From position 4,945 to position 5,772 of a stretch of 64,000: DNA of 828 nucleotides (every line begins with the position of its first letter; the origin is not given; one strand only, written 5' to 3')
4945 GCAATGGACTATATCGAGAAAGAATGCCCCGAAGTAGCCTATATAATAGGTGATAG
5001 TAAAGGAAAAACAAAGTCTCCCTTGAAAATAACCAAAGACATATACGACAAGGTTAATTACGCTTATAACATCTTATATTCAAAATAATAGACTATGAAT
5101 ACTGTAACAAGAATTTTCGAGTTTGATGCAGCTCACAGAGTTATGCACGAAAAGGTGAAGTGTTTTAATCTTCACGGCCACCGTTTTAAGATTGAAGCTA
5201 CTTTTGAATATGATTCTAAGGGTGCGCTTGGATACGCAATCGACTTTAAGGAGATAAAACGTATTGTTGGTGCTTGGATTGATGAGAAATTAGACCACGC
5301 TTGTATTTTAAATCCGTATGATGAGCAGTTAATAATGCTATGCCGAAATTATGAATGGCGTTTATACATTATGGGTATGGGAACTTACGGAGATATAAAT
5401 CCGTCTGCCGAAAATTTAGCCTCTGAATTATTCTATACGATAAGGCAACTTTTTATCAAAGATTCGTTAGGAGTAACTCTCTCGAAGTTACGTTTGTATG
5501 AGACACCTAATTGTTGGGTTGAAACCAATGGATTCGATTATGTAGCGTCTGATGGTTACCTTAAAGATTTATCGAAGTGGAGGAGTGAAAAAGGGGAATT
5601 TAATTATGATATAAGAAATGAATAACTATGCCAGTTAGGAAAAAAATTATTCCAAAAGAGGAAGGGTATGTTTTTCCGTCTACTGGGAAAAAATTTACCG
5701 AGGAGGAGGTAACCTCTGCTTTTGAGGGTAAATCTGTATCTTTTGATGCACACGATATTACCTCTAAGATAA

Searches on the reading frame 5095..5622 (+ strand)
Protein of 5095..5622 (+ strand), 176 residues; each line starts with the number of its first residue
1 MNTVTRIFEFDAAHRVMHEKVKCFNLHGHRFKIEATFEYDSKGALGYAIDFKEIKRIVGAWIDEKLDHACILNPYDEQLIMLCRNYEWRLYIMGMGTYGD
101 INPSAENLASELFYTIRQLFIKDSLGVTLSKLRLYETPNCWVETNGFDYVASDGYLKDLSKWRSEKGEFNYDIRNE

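Call 35: search_protein_families(library=phrogs, proteins=[window:5095-5622:+], max_evalue=0.00001)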
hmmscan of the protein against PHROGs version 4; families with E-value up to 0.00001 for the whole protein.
window:5095-5622:+ (176 aa): 1 family
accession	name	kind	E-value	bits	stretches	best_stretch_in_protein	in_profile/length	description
phrog_2389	-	moron, auxiliary metabolic gene and host takeover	3.6e-26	92.7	1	5-143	11-147/158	QueD-like 6-pyruvoyl-tetrahydropterin synthase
